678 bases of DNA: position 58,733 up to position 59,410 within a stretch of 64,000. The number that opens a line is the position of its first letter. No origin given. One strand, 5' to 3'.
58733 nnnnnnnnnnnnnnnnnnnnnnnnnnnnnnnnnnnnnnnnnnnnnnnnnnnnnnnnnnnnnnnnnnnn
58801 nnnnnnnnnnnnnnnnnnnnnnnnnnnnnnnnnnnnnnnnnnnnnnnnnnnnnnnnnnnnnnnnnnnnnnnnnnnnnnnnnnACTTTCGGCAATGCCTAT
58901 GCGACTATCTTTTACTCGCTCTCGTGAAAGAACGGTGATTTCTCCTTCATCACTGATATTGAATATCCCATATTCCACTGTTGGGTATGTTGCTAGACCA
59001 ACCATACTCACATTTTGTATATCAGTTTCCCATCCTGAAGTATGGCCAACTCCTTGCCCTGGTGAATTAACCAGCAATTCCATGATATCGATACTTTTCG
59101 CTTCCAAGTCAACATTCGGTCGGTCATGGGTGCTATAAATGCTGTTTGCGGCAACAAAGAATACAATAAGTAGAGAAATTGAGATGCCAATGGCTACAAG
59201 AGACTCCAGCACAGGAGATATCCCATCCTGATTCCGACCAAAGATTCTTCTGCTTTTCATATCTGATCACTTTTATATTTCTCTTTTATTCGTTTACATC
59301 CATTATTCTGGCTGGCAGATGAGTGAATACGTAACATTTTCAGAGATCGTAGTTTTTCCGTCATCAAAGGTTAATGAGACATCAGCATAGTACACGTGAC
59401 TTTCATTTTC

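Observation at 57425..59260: Intact Hint (intein-like) domain in a pilin-like/PKD cell-surface protein, predicted self-cleaving rather than splicing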

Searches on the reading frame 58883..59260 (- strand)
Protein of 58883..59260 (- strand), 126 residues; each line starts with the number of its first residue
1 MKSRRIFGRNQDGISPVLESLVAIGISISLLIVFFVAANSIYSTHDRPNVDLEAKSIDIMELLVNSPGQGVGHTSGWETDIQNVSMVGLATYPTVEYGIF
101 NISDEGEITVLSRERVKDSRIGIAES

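Call 48: search_protein_representatives(alignment_id=A2)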
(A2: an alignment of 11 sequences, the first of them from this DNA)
Query: 11 sequences, 126 profile positions. Proteins with E-value up to 0.001 (for the whole library): 92; up to 1e-10: 53; up to 1e-30: 25. The best 92 are listed.
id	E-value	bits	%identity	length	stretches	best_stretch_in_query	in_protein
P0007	2.6e-55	201.5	-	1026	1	1-126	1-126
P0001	2.6e-55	201.5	-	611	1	1-126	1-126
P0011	1.5e-54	199.1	-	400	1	1-126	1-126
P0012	1.2e-48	179.9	-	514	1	2-126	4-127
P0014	1.5e-48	179.7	-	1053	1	1-126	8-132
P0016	2.7e-48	178.8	-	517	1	1-126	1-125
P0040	5.1e-48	177.9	-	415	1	1-126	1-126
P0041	9.9e-48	177.0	-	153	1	1-126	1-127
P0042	5.0e-47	174.7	-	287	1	1-126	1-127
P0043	1.8e-46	172.9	-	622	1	3-126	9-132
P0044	6.6e-46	171.1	-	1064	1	1-126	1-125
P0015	1.9e-45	169.6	-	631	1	2-125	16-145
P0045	2.1e-38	146.9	-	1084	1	1-126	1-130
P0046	2.5e-38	146.6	-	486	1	3-126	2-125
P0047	2.6e-38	146.6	-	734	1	1-125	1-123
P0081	8.2e-15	70.6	-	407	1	7-107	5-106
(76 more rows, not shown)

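Call 60: find_encoding_contigs(protein=P0047, flank=10000, max_places=2)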
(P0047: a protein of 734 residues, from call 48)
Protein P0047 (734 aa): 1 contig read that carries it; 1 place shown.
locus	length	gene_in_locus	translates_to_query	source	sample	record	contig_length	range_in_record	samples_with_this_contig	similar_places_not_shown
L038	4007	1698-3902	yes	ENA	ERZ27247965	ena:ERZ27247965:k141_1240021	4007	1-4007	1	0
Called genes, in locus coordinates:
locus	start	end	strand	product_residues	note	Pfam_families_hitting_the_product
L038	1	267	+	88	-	?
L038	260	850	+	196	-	-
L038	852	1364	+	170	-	-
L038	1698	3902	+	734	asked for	PF25788:Ig_Rha78A_N (faint)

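Call 61: find_encoding_contigs(protein=P0081, flank=10000, max_places=2)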
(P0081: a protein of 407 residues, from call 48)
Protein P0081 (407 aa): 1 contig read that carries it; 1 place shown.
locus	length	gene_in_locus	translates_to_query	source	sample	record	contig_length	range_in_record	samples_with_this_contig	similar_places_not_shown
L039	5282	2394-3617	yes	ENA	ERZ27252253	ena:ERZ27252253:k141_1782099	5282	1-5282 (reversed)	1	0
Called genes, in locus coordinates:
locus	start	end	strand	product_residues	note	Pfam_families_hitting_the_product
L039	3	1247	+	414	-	?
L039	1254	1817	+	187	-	-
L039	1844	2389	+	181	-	-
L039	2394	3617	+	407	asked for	PF05203:Hom_end_hint, PF07591:PT-HINT (weak), PF14890:Intein_splicing (faint)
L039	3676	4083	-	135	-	-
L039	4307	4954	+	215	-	PF13367:PrsW-protease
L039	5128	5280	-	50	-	?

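Call 78: search_protein_families(library=pfam, proteins=[window:58883-59260:-], max_evalue=1)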
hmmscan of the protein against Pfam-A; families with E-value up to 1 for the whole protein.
window:58883-59260:- (126 aa): 1 family
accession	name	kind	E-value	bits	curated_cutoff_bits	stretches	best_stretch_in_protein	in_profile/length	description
PF14601.11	TFX_C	-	0.11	12.9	27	1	36-69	27-60/83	DNA_binding protein, TFX, C-term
